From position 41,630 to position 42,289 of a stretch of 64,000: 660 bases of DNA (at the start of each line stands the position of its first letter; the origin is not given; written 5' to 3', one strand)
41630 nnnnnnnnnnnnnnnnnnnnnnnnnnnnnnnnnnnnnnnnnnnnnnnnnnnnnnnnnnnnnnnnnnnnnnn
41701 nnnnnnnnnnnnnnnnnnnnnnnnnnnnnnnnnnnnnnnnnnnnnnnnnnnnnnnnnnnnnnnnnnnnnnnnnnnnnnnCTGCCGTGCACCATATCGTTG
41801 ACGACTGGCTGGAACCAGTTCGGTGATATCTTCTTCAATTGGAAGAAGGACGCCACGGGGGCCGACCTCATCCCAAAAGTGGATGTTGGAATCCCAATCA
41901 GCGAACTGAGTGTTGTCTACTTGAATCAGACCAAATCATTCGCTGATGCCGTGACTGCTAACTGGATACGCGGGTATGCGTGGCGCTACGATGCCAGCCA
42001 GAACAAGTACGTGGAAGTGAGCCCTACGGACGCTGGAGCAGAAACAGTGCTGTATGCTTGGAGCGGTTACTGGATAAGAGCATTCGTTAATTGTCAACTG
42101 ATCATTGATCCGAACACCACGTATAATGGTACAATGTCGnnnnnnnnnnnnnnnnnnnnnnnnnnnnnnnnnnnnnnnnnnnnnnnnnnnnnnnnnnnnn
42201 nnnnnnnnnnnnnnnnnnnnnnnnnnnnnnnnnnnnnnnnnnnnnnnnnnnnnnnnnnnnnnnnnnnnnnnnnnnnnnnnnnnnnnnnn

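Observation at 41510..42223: Uncharacterised C-terminal 'GWN-x-[FI]G[ND]P … AGW … GYW' module shared by three neighbouring secreted proteins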

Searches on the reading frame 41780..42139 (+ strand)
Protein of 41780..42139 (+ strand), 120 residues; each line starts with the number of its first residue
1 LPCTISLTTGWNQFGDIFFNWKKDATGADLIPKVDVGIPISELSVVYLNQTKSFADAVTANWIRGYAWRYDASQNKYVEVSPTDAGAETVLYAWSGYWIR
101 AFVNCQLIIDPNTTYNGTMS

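Call 36: find_related_loci(query=A3, collection=genome_contigs, flank=8000)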
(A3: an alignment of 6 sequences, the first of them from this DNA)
Query A3 (119 aa) in genome_contigs; peptide patterns used: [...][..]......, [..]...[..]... (x = any residue, [..] = any of these).
67 stretches matched a pattern; 21 encode a relative of the query (tblastn E <= 1e-3); 19 distinct loci.
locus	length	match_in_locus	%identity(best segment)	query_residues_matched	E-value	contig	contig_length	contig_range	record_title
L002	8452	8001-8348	74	1-116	7e-57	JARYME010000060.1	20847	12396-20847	MAG: Armatimonadota bacterium isolate A05DMB-I-24 NODE_60_length_20847_cov_4.048869, whole genome shotgun sequence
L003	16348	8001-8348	69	1-116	2e-54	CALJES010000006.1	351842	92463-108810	MAG: uncultured bacterium isolate S1_Bin_METABAT__45_1 genome assembly, contig: c_000001606618, whole genome shotgun seq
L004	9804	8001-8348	70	1-116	5e-52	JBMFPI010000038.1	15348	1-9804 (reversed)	MAG: Armatimonadota bacterium isolate KM4338-59 NODE_38_length_15348_cov_3.065353, whole genome shotgun sequence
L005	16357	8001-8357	64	1-119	2e-50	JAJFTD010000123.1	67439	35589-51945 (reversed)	MAG: bacterium isolate bin.10 k141_2512108, whole genome shotgun sequence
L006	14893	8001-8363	61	2-119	9e-49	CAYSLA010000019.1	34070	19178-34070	MAG TPA_asm: uncultured bacterium isolate SRP098346_co1_397 genome assembly, contig: NODE_819_length_34070_cov_11.637924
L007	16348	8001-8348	62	1-116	9e-49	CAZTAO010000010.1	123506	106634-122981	MAG TPA_asm: uncultured bacterium isolate SRP272421_co2_808 genome assembly, contig: NODE_112_length_123506_cov_7.730517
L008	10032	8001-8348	62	1-116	2e-47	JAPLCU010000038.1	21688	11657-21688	MAG: Armatimonadota bacterium isolate LacPavin_0920_SED3_MAG_51_14 LacPavin_0920_SED3_scaffold_2926660, whole genome sho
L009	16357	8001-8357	60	1-117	8e-47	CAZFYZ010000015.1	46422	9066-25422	MAG TPA_asm: uncultured bacterium isolate SRP294416_co1_116 genome assembly, contig: NODE_1155_length_46422_cov_4.788255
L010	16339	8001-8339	64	1-113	2e-45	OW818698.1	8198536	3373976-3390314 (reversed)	metagenome genome assembly, chromosome: 1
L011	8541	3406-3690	35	1-110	4e-15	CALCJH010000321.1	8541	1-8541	MAG: uncultured bacterium isolate H1_Bin_MAXBIN__082_sub_1 genome assembly, contig: c_000000494571, whole genome shotgun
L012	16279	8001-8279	33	4-110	7e-15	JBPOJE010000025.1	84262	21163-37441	MAG: Armatimonadota bacterium isolate MAG_6077 c_000000609585, whole genome shotgun sequence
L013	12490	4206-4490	34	1-110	2e-14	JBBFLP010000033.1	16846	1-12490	MAG: Armatimonadota bacterium isolate Uz-U4-28 NODE_2399_length_16846_cov_8.126318, whole genome shotgun sequence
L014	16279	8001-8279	34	4-110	3e-14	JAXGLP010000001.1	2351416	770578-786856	MAG: Armatimonadota bacterium isolate AnMBR.bin211 bin211_1, whole genome shotgun sequence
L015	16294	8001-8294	35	4-119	2e-12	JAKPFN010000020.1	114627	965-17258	MAG: Armatimonadota bacterium isolate JPMR_metabat.12_sub k141_876090, whole genome shotgun sequence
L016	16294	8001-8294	31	3-118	5e-8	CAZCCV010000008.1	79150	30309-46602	MAG TPA_asm: uncultured bacterium isolate binchicken_co39_285 genome assembly, contig: NODE_611_length_79150_cov_9.49240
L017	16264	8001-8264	31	3-108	3e-7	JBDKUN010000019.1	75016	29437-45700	MAG: Armatimonadota bacterium isolate 8_bin.138 c_000000445245, whole genome shotgun sequence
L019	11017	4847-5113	33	4-110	3e-10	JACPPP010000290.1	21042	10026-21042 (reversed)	MAG: Armatimonadetes bacterium isolate NC_groundwater_630_Ag_B-0.1um_56_30 B_1_S1_Biohub_coassembly_k141_4740850, whole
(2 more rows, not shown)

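Call 40: find_homologous_proteins(query=A4, max_evalue=0.001)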
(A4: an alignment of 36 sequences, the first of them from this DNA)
Query A4 (36 sequences) (117 aa, profile of the alignment): 5 proteins with E <= 0.001 among 284 candidates.
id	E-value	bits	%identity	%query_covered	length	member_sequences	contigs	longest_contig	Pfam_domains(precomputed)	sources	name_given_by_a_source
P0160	1.7e-21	94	33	46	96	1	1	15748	-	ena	-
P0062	1.9e-19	88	67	95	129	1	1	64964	-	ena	-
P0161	4.4e-13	67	60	74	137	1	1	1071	-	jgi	-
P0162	6.9e-11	60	63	53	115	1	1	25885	-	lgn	-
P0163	1.0e-3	37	28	33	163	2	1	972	-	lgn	-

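Call 41: search_solved_structures(query=A4, max_evalue=10, show_alignments=2)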
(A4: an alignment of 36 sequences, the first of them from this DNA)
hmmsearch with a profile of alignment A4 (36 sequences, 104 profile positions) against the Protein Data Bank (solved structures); distinct sequences matched with E-value up to 10: 2.
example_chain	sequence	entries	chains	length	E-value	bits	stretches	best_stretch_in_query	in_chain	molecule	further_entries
8gl8_D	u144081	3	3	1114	0.17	15.3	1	47-88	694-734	RemZ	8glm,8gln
4q28_A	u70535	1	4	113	1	12.8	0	13-54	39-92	Periplakin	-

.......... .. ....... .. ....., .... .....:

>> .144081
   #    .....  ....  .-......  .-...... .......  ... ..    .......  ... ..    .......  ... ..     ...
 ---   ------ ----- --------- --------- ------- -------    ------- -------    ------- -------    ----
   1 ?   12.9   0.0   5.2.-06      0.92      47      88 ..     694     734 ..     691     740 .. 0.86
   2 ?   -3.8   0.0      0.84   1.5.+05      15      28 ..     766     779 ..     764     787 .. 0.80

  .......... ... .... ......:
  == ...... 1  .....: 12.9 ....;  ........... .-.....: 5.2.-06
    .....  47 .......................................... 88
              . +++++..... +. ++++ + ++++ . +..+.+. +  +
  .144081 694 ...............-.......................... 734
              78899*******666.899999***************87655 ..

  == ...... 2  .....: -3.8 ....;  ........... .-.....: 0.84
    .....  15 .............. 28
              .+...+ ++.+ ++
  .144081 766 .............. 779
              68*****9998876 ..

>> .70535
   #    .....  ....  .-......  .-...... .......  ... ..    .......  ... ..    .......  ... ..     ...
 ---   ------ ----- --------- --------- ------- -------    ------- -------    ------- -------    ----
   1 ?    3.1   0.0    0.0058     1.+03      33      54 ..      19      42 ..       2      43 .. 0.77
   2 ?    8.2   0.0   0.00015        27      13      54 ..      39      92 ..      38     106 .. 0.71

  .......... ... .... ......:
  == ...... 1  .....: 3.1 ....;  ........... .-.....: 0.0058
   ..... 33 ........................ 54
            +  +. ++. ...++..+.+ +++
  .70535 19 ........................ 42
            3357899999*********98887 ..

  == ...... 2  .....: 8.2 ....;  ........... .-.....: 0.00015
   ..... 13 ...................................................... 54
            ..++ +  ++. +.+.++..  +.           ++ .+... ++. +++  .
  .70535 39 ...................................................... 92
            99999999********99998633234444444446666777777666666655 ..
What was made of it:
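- Closest known: RemZ/RemA gliding adhesins of Flavobacterium johnsoniae. Same: The C-unit profile's best PDB-sequence hit reads YSYDP..GW…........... … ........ (call 41).
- Tried and rejected: The RemZ lead from the PDB sequence profile (E 0.17, call 41).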

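Call 48: predict_structure(alignment_id=A4)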
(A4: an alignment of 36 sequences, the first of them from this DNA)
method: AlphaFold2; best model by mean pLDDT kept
length: 117 residues; sequences in the alignment: 36
mean_pLDDT: 88.4   pTM: 0.80
mean pLDDT of the five models: 88.4, 88.4, 88.3, 87.6, 87.2
residues with pLDDT >= 90: 76; 70-90: 25; 50-70: 13; < 50: 3
segments of 3 or more residues with pLDDT < 50: 115-117
pLDDT, mean of each block of 10 residues (from residue 1): 94 81 77 77 97 98 97 91 95 91 97 57
secondary structure, 60 per line:
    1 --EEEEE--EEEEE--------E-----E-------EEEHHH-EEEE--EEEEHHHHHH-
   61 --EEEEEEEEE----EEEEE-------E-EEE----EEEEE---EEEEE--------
elements in order: E3-7 E10-14 E37-39 E44-47 E50-53 H54-59 E63-71 E76-80 E90-92 E97-101 E105-109
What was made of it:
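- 41786..42127 (+): Giant protein, C-unit (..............…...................…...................). It carries a 16-aa lineage-specific insertion after GWNQFG. AlphaFold model of this stretch: pLDDT 88.4, pTM 0.80 (call 48).
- The fold prediction is confident (call 48).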

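Call 50: fold_search(model_id=the predicted structure, library=pdb)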
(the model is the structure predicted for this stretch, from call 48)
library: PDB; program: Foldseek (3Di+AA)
matches with E <= 10: 473; with E <= 0.001: 0
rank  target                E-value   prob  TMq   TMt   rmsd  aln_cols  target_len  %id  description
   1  9wfc_A                1.9e-01  0.38  0.28  0.08   6.4       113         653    8  Cryo-EM structure of GGCX-MGP complex (released 2026-04-01)
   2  9wf3_A                2.5e-01  0.33  0.28  0.08   6.6       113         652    8  Cryo-EM structure of GGCX-FIX complex (released 2026-04-01)
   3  9bur_A                2.8e-01  0.38  0.29  0.08   6.3       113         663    8  Structure of GGCX-BGP complex (released 2025-01-29)
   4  9bvk_A                2.8e-01  0.28  0.27  0.08   6.6       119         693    7  Vitamin K-dependent gamma-carboxylase with factor IX propeptide and glutamate-rich region and with vitamin K hydroquin (released 2025-01-22)
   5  2x8k_C                3.1e-01  0.35  0.34  0.18   7.1       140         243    8  Crystal Structure of SPP1 Dit (gp 19.1) Protein, a Paradigm of Hub Adsorption Apparatus in Gram-positive Infecting Pha (released 2010-09-15)
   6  9l21_A                3.1e-01  0.30  0.27  0.07   7.0       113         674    8  cryo-EM structure of Vitamin K-dependent gamma-carboxylase complexed with factor IX (released 2025-10-22)
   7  3fjs_C                3.4e-01  0.28  0.25  0.27   7.8       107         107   11  CRYSTAL STRUCTURE OF A PUTATIVE BIOSYNTHETIC PROTEIN WITH RMLC-LIKE CUPIN FOLD (REUT_B4087) FROM RALSTONIA EUTROPHA JM (released 2009-01-13)
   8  9u8n_A                4.1e-01  0.16  0.25  0.29   8.0       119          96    8  Crystal structure of cupin-domain containing protein (AzcA) forming triazine (6-amino-4-oxo-4,5-dihydro-1,3,5-triazine (released 2026-04-01)
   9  2xgx_B                4.1e-01  0.08  0.18  0.13  10.8       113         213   15  Crystal structure of transcription factor NtcA from Synechococcus elongatus (mercury derivative) (released 2010-08-18)
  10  9l20_A                4.6e-01  0.23  0.28  0.08   6.3       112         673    8  cryo-EM structure of Vitamin K-dependent gamma-carboxylase complexed with anisindione (released 2025-10-22)
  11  2xgx_A                4.6e-01  0.08  0.18  0.13  10.8       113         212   15  Crystal structure of transcription factor NtcA from Synechococcus elongatus (mercury derivative) (released 2010-08-18)
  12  9bvq_A                4.8e-01  0.20  0.27  0.08   6.6       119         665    7  Vitamin K-dependent gamma-carboxylase with TMG2 propeptide and glutamate-rich region (released 2025-01-22)
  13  7wim_Q                5.7e-01  0.20  0.29  0.34   7.9       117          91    5  Crystal structure of Arabidopsis thaliana FKBP43 N-terminal domain (released 2022-09-21)
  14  7m54_E                5.7e-01  0.11  0.25  0.21  11.4       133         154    8  Crystallographic structure of a cubic crystal form of STMV grown from bromide (released 2021-12-15)
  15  7wm2_B                5.7e-01  0.06  0.18  0.08   9.9       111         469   13  Cryo-EM structure of AKT1 (released 2023-01-25)
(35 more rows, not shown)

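Call 52: fold_search(model_id=the predicted structure, library=viral)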
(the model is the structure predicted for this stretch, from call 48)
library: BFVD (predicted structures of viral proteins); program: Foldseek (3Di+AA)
matches with E <= 10: 739; with E <= 0.001: 0
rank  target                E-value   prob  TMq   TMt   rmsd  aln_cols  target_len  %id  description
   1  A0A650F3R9            9.9e-02  0.54  0.27  0.05   8.0       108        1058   10  Methytransferase/helicase [Grapevine leafroll-associated virus 3]
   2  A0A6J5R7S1            1.3e-01  0.35  0.30  0.23  11.3       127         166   12  Uncharacterized protein [uncultured Caudovirales phage]
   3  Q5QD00                1.5e-01  0.47  0.28  0.22   7.9       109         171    9  ORF1a (Fragment) [Grapevine leafroll-associated virus 3]
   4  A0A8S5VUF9            1.9e-01  0.33  0.29  0.12   9.4        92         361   12  Uncharacterized protein [Ackermannviridae sp.]
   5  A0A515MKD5            2.0e-01  0.41  0.32  0.20   7.8       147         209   12  Minor tail protein [Rhodococcus phage Whack]
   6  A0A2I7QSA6            2.2e-01  0.33  0.28  0.33   8.0       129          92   10  (no name in the UniProt tables at hand)
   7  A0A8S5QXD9            2.3e-01  0.16  0.27  0.12  14.8       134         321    7  Distal tail protein [Siphoviridae sp. cttWj13]
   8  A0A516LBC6            2.6e-01  0.44  0.29  0.33   6.9       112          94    7  (no name in the UniProt tables at hand)
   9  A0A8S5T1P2            2.7e-01  0.35  0.29  0.19   6.9       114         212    6  Tail protein [Siphoviridae sp. cteEJ17]
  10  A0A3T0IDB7            2.7e-01  0.23  0.32  0.15   8.4       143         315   10  (no name in the UniProt tables at hand)
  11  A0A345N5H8            3.0e-01  0.33  0.31  0.37   7.6       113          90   10  (no name in the UniProt tables at hand)
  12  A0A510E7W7            3.2e-01  0.44  0.37  0.40   7.5       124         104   10  (no name in the UniProt tables at hand)
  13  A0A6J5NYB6            3.2e-01  0.35  0.30  0.19   6.8       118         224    9  Uncharacterized protein [uncultured Caudovirales phage]
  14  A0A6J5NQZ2            3.2e-01  0.25  0.28  0.29   8.2       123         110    5  Uncharacterized protein [uncultured Caudovirales phage]
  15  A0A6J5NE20            3.4e-01  0.21  0.26  0.31   8.0       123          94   10  Uncharacterized protein [uncultured Caudovirales phage]
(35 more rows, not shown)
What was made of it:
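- On Any solved structure (sequence or fold): One BFVD entry (A0A8D9C8P8) has TMq 0.54 at E 0.63 (calls 50, 52).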

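Call 56: search_solved_structures(query=L003:8594-9337:+, max_evalue=1)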
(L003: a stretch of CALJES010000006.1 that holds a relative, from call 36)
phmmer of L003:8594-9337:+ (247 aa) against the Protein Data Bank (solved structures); distinct sequences matched with E-value up to 1: 0.

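Call 61: search_protein_families(library=pfam, proteins=[L017:1508-3295:+, L017:3397-6396:+, L017:6393-9095:+, L015:1464-3227:+, L015:3331-6357:+, L015:6354-9089:+, L015:645-1289:+], max_evalue=0.01)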
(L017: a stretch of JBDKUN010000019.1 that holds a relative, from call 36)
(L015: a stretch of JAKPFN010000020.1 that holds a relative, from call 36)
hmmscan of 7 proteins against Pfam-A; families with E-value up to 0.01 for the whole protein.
L017:1508-3295:+ (595 aa): 2 families
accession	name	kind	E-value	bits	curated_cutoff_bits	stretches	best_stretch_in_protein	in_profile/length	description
PF03783.19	CsgG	-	3.2e-10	40.1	20.8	1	42-167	4-152/210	Curli production assembly/transport component CsgG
PF13036.11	LpoB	-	1.6e-06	28.6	22.3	1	52-158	34-140/147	Peptidoglycan-synthase activator LpoB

L017:3397-6396:+ (999 aa): 3 families
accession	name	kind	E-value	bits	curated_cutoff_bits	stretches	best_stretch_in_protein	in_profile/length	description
PF00082.27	Peptidase_S8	-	1.1e-55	189.4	21.8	1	147-394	3-279/288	Subtilase family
PF13860.13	FlgD_ig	-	9.3e-09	35.6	27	1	913-984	6-77/79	FlgD Ig-like domain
PF22148.1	Fervidolysin_NPro-like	-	8.7e-06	26.5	21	1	29-109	5-81/81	Fervidolysin N-terminal prodomain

L017:6393-9095:+ (900 aa): 2 families
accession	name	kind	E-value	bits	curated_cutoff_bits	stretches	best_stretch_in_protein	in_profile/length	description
PF13860.13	FlgD_ig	-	3.8e-08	33.6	27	1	817-886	10-79/79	FlgD Ig-like domain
PF10633.15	NPCBM_assoc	-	0.0052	17.4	24.4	0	364-432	10-72/78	NPCBM-associated, NEW3 domain of alpha-galactosidase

L015:1464-3227:+ (587 aa): 3 families
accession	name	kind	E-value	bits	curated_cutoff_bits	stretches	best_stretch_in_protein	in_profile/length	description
PF03783.19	CsgG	-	2.3e-08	34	20.8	1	37-164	3-153/210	Curli production assembly/transport component CsgG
PF13036.11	LpoB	-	0.0029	17.9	22.3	1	44-154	30-140/147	Peptidoglycan-synthase activator LpoB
PF04085.20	MreC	-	0.0064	16.7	28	0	208-240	10-40/147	Rod shape-determining protein MreC, barrel core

L015:3331-6357:+ (1008 aa): 3 families
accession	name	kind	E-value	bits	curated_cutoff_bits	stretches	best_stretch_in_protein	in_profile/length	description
PF00082.27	Peptidase_S8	-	5.4e-54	183.9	21.8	1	144-378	2-256/288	Subtilase family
PF13860.13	FlgD_ig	-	1.3e-08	35.2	27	1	920-992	4-76/79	FlgD Ig-like domain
PF22148.1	Fervidolysin_NPro-like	-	1.7e-07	31.9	21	1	27-108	4-81/81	Fervidolysin N-terminal prodomain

L015:6354-9089:+ (911 aa): 1 family
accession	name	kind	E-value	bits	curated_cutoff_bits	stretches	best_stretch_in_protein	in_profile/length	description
PF13860.13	FlgD_ig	-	6e-07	29.8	27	1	828-895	8-77/79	FlgD Ig-like domain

L015:645-1289:+ (214 aa): 0 families
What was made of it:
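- On CsgG curli-type secretion channel (for the upstream operon gene, not the module): Orthologues L017 and L015 score 40.1 and 34.0 bits against a cut-off of 20.8, but only over model positions 3-153 of 210, and LpoB is also hit (call 61).
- Closest known: C-terminal beta-sandwich domains of secreted subtilases. Same: It follows an S8 catalytic domain whose orthologues have a fervidolysin-like N-prodomain (call 61), and it is all-beta.
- A gene with a Pfam CsgG-family hit heads the operon (call 61).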

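Call 64: find_encoding_contigs(protein=P0162, flank=10000, max_places=2)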
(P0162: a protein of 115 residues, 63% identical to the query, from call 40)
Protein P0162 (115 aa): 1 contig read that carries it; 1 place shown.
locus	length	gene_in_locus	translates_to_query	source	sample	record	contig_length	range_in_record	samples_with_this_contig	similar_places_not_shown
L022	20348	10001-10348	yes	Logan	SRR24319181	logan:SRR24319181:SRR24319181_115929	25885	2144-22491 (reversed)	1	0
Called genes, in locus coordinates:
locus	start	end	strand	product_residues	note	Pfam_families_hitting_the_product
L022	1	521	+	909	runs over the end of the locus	PF02739:5_3_exonuc_N, PF01367:5_3_exonuc, PF01612:DNA_pol_A_exo1 (faint), PF22619:DNA_polI_exo1, PF00476:DNA_pol_A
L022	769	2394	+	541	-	PF00575:S1, PF21710:Spt6_S1 (faint), PF00575:S1, PF23459:S1_RRP5 (weak), PF00575:S1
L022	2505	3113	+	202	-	PF01121:CoaE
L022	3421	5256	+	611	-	PF13036:LpoB (weak)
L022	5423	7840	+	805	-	PF00082:Peptidase_S8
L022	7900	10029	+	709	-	-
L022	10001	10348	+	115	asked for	-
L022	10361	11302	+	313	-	-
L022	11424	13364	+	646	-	PF02369:Big_1 (weak), PF09134:Invasin_D3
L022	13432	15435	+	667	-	PF00270:DEAD (faint), PF04851:ResIII, PF17757:UvrB_inter, PF27431:UvrB_3rd, PF00271:Helicase_C, PF12344:UvrB, PF02151:UVR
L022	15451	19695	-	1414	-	PF05228:CHASE4, PF00989:PAS, PF08448:PAS_4, PF13426:PAS_9, PF00989:PAS, PF13188:PAS_8, PF13426:PAS_9, PF13426:PAS_9, +11 more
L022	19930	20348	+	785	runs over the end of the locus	PF24157:DUF7408 (faint)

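Call 75: find_encoding_contigs(protein=P0160, flank=10000, max_places=2)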
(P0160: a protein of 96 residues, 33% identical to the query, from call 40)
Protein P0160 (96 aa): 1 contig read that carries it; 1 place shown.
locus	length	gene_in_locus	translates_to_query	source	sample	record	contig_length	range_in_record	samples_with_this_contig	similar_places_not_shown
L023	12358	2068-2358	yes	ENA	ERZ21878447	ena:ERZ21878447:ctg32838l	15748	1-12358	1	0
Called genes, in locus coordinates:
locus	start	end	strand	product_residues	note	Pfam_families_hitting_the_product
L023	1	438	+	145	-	?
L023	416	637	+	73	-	-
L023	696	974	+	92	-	-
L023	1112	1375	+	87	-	-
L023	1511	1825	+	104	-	-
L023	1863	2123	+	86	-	-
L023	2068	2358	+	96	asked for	-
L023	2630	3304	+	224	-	-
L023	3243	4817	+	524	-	-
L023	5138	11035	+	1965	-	-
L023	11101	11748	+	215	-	-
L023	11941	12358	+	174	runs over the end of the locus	PF02369:Big_1, PF09134:Invasin_D3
